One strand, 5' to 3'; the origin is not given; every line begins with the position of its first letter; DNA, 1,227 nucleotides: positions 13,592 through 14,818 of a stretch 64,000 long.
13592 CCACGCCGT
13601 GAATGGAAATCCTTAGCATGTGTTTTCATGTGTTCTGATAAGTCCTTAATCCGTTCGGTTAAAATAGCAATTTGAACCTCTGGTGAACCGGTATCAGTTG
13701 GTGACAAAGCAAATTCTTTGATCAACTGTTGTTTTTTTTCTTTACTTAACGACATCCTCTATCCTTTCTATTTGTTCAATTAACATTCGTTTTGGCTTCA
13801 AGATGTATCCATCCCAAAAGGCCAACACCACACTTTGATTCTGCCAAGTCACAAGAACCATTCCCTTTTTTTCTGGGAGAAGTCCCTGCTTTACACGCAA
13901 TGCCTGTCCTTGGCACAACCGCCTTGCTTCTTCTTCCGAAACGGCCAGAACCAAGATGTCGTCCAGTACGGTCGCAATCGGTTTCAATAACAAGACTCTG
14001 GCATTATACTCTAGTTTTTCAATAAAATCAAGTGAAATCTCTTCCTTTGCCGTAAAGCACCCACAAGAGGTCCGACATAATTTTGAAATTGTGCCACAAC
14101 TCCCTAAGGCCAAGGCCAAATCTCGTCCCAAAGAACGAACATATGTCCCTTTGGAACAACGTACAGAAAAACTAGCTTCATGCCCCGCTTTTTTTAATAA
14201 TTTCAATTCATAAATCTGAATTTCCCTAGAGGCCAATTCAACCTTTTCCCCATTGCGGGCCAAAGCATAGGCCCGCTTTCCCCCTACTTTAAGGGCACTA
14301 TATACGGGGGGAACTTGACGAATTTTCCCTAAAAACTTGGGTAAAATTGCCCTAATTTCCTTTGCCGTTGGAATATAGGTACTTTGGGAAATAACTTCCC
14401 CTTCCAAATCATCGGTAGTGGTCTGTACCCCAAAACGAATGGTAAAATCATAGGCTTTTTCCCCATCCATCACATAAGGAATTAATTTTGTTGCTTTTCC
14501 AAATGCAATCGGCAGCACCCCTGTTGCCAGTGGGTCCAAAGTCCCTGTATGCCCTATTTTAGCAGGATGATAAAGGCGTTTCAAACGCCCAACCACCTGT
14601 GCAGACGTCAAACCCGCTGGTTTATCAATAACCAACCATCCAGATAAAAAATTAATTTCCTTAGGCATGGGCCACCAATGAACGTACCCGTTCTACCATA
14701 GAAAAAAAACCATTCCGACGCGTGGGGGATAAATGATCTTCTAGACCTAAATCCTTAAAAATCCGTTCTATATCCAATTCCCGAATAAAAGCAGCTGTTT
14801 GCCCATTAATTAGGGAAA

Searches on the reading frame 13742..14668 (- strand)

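Call 77: search_protein_families(library=pfam, proteins=[window:13742-14668:-], max_evalue=0.00001)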
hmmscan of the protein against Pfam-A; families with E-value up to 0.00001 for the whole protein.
window:13742-14668:- (308 aa): 1 family
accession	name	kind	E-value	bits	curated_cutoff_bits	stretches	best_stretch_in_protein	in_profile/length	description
PF01509.24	TruB_N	-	4.3e-57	193.1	27.3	1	30-177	1-149/149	TruB family pseudouridylate synthase (N terminal domain)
